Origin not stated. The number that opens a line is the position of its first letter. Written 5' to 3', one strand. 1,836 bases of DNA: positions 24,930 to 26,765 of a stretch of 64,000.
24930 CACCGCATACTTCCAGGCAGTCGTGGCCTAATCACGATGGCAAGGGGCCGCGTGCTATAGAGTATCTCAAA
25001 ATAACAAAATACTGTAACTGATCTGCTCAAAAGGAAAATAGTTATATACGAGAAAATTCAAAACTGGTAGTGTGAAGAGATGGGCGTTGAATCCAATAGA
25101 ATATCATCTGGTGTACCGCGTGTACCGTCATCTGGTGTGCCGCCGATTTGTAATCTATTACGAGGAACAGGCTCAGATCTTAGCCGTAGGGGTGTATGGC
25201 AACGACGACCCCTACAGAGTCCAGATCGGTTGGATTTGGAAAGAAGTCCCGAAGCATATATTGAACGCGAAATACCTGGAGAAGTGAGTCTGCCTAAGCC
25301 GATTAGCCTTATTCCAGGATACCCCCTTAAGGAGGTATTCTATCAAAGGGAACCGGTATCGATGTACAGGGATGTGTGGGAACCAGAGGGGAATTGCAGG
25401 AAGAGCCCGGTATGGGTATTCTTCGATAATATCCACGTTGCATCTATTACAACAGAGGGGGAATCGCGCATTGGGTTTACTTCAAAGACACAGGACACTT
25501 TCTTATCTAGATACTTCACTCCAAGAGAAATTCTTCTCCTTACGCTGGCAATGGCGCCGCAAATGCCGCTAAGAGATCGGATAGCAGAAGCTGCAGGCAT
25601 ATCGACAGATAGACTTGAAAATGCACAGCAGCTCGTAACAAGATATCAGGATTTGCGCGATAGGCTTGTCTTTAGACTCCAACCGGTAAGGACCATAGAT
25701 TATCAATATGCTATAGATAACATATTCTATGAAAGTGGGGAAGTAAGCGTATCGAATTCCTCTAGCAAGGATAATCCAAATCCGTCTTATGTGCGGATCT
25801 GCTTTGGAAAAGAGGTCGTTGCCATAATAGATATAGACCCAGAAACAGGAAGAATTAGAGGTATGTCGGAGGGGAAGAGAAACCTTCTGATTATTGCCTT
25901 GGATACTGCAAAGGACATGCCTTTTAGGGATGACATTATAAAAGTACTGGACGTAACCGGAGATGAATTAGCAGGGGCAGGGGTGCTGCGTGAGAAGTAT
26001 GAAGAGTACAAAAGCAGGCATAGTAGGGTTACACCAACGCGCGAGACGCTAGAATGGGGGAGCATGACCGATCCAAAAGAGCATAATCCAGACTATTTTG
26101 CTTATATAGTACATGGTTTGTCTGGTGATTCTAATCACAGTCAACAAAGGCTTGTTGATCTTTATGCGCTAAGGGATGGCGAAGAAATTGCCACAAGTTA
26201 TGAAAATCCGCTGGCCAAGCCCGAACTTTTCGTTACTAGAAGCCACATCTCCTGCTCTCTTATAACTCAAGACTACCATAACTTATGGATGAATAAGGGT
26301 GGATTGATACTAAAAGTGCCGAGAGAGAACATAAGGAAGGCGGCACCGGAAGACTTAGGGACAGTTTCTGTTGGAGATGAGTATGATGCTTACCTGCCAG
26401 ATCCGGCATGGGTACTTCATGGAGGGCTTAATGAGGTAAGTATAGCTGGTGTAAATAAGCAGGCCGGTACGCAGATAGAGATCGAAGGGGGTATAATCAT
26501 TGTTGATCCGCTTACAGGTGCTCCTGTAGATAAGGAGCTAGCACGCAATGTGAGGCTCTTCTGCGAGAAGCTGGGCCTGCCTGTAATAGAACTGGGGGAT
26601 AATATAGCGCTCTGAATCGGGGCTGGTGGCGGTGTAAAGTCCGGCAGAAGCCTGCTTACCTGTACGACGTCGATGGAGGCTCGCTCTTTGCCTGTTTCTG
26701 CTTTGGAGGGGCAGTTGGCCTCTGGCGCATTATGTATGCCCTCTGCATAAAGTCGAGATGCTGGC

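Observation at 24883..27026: Perfect 90-bp direct repeats bracket a ~2-kb low-GC insertion carrying an ORFan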

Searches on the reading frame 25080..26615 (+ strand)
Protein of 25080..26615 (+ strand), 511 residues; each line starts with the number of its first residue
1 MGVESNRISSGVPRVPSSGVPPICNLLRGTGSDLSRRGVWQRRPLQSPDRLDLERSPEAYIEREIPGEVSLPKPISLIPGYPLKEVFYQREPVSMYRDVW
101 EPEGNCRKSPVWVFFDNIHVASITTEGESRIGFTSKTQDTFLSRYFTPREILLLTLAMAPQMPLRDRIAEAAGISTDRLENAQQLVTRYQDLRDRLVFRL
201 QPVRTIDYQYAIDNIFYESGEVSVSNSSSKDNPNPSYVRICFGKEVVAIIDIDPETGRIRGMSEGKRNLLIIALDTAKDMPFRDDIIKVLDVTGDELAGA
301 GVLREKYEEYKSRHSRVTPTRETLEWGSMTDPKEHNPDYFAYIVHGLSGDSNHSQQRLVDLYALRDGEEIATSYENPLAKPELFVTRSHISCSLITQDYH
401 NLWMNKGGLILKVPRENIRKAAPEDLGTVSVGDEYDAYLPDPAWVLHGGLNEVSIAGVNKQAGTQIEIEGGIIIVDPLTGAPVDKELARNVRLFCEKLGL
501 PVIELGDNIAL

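Call 5: search_protein_families(library=pfam, proteins=[window:25080-26615:+], max_evalue=0.1)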
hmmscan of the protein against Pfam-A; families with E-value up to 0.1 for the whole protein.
window:25080-26615:+ (511 aa): 0 families

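Call 6: search_protein_families(library=phrogs, proteins=[window:25080-26615:+], max_evalue=0.1)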
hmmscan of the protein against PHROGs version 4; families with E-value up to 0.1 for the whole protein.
window:25080-26615:+ (511 aa): 0 families

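Call 8: find_homologous_proteins(query=window:25080-26615:+, max_evalue=0.01)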
Query window:25080-26615:+ (511 aa): 1 proteins with E <= 0.01 among 8000 candidates.
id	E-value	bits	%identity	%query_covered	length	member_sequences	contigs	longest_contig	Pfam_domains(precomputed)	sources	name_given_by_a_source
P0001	1.8e-298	1008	100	87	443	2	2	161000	-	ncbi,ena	-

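Call 9: find_encoding_contigs(protein=window:25080-26615:+, flank=10000, max_places=10)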
Protein window:25080-26615:+ (511 aa): 1 contig read that carries it; 1 place shown.
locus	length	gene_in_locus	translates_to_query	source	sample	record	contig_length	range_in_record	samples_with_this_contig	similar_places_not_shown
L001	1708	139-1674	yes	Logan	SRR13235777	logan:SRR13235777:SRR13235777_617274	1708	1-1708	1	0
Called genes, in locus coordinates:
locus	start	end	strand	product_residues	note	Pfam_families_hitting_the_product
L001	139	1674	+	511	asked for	-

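Call 12: find_encoding_contigs(protein=P0003, flank=6000, max_places=10)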
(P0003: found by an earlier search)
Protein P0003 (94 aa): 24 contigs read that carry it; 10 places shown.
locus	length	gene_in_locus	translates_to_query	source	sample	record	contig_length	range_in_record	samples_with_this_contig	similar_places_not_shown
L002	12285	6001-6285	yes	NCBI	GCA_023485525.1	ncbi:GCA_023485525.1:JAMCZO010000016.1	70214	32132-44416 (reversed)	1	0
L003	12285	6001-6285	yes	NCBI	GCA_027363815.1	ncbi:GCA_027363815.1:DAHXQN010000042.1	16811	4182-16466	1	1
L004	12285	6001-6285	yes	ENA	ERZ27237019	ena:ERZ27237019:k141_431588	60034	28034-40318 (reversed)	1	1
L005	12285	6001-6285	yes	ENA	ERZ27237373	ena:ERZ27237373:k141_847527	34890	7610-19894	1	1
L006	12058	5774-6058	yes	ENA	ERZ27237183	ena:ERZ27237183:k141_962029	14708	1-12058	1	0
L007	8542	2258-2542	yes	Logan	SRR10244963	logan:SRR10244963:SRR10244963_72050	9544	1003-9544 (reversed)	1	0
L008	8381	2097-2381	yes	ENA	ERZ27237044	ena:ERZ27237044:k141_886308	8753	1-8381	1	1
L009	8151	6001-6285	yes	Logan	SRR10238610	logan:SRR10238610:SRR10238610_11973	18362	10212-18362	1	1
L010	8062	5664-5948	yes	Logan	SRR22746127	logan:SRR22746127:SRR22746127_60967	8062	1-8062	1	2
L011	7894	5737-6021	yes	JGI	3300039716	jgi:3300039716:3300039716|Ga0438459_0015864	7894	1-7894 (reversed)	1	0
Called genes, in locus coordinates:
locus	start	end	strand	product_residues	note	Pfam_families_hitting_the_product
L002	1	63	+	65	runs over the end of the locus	PF00831:Ribosomal_L29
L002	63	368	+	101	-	PF01253:SUI1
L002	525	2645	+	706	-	PF04851:ResIII, PF00270:DEAD, PF00271:Helicase_C (weak), PF21280:Helicase_dom4_arc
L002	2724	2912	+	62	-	PF13489:Methyltransf_23 (weak), PF13649:Methyltransf_25 (weak)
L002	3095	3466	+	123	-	PF04472:SepF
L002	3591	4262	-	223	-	PF00588:SpoU_methylase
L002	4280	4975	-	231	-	PF02517:Rce1-like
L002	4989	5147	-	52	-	PF01599:Ribosomal_S27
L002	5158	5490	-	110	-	PF01282:Ribosomal_S24e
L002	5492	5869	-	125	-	PF08207:EFP_N (weak), PF21485:IF5A-like_N, PF01287:eIF-5a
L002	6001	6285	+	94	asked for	-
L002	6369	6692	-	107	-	-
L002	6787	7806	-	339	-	PF00091:Tubulin, PF12327:FtsZ_C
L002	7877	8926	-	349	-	PF00091:Tubulin, PF12327:FtsZ_C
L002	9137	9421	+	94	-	PF01035:DNA_binding_1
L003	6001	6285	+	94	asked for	-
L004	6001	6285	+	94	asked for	-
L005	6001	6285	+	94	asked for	-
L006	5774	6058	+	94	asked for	-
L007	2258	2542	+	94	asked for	-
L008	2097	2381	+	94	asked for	-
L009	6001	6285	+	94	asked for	-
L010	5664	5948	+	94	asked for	-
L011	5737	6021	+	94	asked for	-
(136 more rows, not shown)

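Call 13: find_encoding_contigs(protein=P0004, flank=6000, max_places=10)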
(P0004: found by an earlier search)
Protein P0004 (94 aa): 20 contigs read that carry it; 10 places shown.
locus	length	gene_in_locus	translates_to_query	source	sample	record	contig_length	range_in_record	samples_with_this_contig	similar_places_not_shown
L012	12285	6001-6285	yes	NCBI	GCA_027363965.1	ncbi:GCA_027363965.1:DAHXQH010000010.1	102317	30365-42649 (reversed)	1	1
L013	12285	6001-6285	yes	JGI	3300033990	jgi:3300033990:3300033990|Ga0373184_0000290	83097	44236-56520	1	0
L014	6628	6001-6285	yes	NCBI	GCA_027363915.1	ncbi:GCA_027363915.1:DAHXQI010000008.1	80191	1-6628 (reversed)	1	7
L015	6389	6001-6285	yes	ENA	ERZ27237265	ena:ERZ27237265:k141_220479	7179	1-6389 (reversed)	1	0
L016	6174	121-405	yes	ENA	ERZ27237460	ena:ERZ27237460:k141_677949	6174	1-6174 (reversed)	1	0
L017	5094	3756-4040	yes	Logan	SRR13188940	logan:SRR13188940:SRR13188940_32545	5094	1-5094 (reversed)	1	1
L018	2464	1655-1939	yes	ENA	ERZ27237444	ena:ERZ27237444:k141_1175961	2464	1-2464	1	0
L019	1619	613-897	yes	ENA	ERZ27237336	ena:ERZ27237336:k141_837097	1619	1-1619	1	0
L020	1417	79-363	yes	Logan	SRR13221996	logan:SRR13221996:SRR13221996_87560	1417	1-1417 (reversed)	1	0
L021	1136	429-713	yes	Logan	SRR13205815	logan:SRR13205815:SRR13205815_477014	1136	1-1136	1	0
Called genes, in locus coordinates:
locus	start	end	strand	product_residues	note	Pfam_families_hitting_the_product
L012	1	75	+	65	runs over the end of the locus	PF00831:Ribosomal_L29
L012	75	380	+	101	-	PF01253:SUI1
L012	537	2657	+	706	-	PF04851:ResIII, PF00270:DEAD, PF00271:Helicase_C (weak), PF21280:Helicase_dom4_arc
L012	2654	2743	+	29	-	-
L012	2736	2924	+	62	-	PF13489:Methyltransf_23 (weak), PF13649:Methyltransf_25 (weak)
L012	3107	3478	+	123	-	PF04472:SepF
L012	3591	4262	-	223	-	PF00588:SpoU_methylase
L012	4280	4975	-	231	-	PF02517:Rce1-like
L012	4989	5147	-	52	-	PF01599:Ribosomal_S27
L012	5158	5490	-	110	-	PF01282:Ribosomal_S24e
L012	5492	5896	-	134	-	PF08207:EFP_N (weak), PF21485:IF5A-like_N, PF01287:eIF-5a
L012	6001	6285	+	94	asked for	-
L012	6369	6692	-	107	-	-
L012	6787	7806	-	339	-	PF00091:Tubulin, PF12327:FtsZ_C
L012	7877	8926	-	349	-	PF00091:Tubulin, PF12327:FtsZ_C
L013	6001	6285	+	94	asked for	-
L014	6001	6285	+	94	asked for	-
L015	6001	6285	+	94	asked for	-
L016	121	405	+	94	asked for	-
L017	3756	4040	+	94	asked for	-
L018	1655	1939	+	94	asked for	-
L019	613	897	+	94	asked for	-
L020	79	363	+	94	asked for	-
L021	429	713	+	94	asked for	-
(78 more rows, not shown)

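Call 16: find_encoding_contigs(protein=P0001, flank=10000, max_places=10)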
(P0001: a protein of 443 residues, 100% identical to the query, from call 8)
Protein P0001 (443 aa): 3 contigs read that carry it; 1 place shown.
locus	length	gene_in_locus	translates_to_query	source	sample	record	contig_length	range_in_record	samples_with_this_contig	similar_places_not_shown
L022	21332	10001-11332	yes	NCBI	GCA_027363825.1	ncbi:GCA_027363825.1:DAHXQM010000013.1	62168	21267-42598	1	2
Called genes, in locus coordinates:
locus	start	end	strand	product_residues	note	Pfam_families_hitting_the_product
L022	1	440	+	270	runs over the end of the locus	PF00573:Ribosomal_L4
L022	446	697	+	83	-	PF00276:Ribosomal_L23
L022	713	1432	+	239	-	PF00181:Ribosomal_L2_N (weak), PF03947:Ribosomal_L2_C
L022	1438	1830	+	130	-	PF00203:Ribosomal_S19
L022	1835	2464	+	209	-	PF00237:Ribosomal_L22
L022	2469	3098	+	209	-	PF07650:KH_2, PF00189:Ribosomal_S3_C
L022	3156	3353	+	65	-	PF00831:Ribosomal_L29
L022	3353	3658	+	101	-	PF01253:SUI1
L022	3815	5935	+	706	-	PF04851:ResIII, PF00270:DEAD, PF00271:Helicase_C (weak), PF21280:Helicase_dom4_arc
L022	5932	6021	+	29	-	-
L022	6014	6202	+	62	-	PF13489:Methyltransf_23 (weak), PF13649:Methyltransf_25 (weak)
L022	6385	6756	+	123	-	PF04472:SepF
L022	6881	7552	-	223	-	PF00588:SpoU_methylase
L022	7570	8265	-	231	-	PF02517:Rce1-like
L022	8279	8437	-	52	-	PF01599:Ribosomal_S27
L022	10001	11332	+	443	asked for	-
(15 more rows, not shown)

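Call 22: search_protein_families(library=pfam, proteins=[window:25284-26615:+], max_evalue=10)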
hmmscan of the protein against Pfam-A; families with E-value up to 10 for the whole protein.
window:25284-26615:+ (443 aa): 0 families

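Call 23: search_protein_families(library=ncbifam, proteins=[window:25080-26615:+], max_evalue=1)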
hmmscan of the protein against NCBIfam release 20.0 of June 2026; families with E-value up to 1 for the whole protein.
window:25080-26615:+ (511 aa): 2 families
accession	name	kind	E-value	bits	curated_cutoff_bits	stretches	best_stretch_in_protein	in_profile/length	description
TIGR03204.1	pimC_large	equivalog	0.009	14.9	623.85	1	200-287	198-285/395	pimeloyl-CoA dehydrogenase large subunit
NF047559.1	LIC_12238_fam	equivalog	0.078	12.8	170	1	177-230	27-78/156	LIC_12238 family plasminogen-binding lipoprotein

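Call 25: search_protein_representatives(protein=window:25284-26615:+)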
Query: 443 residues. Proteins with E-value up to 0.001 (for the whole library): 175; up to 1e-10: 46; up to 1e-30: 4. The best 150 are listed.
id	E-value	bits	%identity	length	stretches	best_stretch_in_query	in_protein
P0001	0.0e+00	1010.1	100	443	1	1-443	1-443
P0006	3.3e-42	161.3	37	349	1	147-437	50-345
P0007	2.0e-40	155.4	39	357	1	134-437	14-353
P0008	9.1e-31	123.6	33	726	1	145-437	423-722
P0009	1.1e-30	123.3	38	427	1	161-439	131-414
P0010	1.2e-28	116.7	30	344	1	139-437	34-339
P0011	2.5e-25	105.7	33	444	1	210-440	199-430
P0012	1.9e-24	102.8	40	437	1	203-436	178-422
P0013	1.0e-23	100.4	30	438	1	166-438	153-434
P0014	4.7e-23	98.2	35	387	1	198-437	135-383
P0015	2.2e-22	96.0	35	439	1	207-439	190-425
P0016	2.0e-21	92.8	34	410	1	238-437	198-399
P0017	8.8e-21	90.7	38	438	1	198-438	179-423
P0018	6.0e-19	84.7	36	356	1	205-437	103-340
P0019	1.7e-18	83.2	39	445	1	241-436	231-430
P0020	3.0e-17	79.1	39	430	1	259-439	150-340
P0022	5.7e-16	74.9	41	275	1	254-437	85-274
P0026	4.1e-15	72.0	38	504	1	259-437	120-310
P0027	1.8e-14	69.9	36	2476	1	258-438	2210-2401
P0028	7.2e-14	67.9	33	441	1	255-437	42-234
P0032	4.6e-13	65.3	30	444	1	201-437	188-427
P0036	3.0e-12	62.6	35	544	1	258-438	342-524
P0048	7.5e-11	58.0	33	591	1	256-439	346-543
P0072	2.9e-09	52.7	37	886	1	252-439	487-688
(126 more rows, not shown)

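Call 27: search_protein_families(library=pfam, proteins=[P0006, P0007, P0008, P0009, P0011, P0026, P0028, P0036, P0048, P0072], max_evalue=0.01)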
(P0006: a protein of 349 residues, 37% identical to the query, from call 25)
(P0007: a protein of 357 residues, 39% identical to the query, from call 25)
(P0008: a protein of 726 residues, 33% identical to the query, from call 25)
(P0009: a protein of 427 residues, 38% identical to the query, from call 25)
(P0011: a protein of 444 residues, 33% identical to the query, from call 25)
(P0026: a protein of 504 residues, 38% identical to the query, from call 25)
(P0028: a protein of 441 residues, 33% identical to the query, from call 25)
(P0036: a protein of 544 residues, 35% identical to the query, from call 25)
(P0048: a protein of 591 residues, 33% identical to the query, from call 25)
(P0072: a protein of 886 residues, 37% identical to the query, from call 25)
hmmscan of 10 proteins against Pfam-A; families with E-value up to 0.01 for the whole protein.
P0006 (349 aa): 0 families

P0007 (357 aa): 0 families

P0008 (726 aa): 0 families

P0009 (427 aa): 0 families

P0011 (444 aa): 0 families

P0026 (504 aa): 0 families

P0028 (441 aa): 0 families

P0036 (544 aa): 0 families

P0048 (591 aa): 0 families

P0072 (886 aa): 1 family
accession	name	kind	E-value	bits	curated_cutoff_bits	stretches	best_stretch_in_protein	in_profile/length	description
PF13365.12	Trypsin_2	-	7.5e-09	36.9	27.6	1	261-412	1-143/144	Trypsin-like peptidase domain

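Call 31: find_homologous_proteins(query=A4, max_evalue=0.001)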
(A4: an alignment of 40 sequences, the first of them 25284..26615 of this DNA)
Query A4 (40 sequences) (443 aa, profile of the alignment): 2 proteins with E <= 0.001 among 8000 candidates.
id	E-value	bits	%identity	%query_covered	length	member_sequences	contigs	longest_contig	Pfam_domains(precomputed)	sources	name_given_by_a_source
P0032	5.0e-79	285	29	54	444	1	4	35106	-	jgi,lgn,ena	-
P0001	1.2e-74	270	100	100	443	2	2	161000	-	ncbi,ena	-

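Call 33: find_homologous_proteins(query=A5, max_evalue=0.001)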
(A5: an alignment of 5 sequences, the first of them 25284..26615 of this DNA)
Query A5 (5 sequences) (443 aa, profile of the alignment): 2 proteins with E <= 0.001 among 8000 candidates.
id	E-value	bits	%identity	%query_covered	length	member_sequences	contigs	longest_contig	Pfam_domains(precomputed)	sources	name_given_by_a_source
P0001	1.1e-140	487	100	100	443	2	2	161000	-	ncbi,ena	-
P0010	7.3e-139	481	27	73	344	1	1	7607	-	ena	-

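Call 34: predict_structure(protein=window:25284-26615:+)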
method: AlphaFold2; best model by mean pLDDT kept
length: 443 residues; sequences in the alignment: 1
mean_pLDDT: 38.0   pTM: 0.26
mean pLDDT of the five models: 38.0, 36.8, 31.9, 31.4, 28.7
residues with pLDDT >= 90: 0; 70-90: 15; 50-70: 53; < 50: 375
segments of 3 or more residues with pLDDT < 50: 1-74, 126-345, 352-416, 435-437, 439-443
pLDDT, mean of each block of 10 residues (from residue 1): 35 29 24 27 30 31 32 49 67 58 65 75 52 28 26 30 36 39 43 41 39 34 39 40 37 25 28 33 28 34 28 23 26 35 48 42 36 43 27 28 35 45 53 47 42
secondary structure, 60 per line:
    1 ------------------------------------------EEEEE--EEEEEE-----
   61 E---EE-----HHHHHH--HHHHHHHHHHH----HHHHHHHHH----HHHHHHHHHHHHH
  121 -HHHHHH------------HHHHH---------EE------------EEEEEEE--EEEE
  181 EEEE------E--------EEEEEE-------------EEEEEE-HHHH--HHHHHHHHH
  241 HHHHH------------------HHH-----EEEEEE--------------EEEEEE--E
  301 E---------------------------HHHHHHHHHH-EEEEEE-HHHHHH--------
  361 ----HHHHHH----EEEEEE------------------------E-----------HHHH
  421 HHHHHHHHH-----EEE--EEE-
elements in order: E43-47 E50-55 H72-77 H80-90 H95-103 H108-120 H122-127 H140-144 E168-174 E177-184 E200-205 E219-224 H226-229 H232-245 E272-277 E292-297 H329-338 E340-345 H347-352 H365-370 E375-380 H417-429 E435-437 E440-442

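Call 39: search_solved_structures(query=A6, max_evalue=10, show_alignments=2)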
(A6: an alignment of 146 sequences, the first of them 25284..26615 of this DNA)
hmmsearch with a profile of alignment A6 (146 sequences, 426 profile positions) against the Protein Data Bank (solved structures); distinct sequences matched with E-value up to 10: 8.
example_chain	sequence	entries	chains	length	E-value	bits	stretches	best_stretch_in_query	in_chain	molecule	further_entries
7mq8_NI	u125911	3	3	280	0.25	13.6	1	224-308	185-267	Ribosomal RNA-processing protein 7 homolog A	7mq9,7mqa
8fjg_A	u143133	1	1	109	0.34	13.2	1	366-417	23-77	H12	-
3j15_A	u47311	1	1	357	0.4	12.9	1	238-404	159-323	Protein pelota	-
9dvi_B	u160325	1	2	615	1.2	11.3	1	340-416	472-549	Chaperone protein DnaK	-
3kp2_A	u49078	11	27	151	1.4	11.2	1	280-410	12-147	Transcriptional regulator TcaR | TcaR transcription regulator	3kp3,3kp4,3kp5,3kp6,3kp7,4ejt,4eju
6kza_A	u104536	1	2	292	1.7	10.8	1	204-239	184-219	Replicative DNA helicase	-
7bqr_A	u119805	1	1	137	6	9.1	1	275-395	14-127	Mussoc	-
5cwd_A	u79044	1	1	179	8.9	8.5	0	273-410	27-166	Designed helical repeat protein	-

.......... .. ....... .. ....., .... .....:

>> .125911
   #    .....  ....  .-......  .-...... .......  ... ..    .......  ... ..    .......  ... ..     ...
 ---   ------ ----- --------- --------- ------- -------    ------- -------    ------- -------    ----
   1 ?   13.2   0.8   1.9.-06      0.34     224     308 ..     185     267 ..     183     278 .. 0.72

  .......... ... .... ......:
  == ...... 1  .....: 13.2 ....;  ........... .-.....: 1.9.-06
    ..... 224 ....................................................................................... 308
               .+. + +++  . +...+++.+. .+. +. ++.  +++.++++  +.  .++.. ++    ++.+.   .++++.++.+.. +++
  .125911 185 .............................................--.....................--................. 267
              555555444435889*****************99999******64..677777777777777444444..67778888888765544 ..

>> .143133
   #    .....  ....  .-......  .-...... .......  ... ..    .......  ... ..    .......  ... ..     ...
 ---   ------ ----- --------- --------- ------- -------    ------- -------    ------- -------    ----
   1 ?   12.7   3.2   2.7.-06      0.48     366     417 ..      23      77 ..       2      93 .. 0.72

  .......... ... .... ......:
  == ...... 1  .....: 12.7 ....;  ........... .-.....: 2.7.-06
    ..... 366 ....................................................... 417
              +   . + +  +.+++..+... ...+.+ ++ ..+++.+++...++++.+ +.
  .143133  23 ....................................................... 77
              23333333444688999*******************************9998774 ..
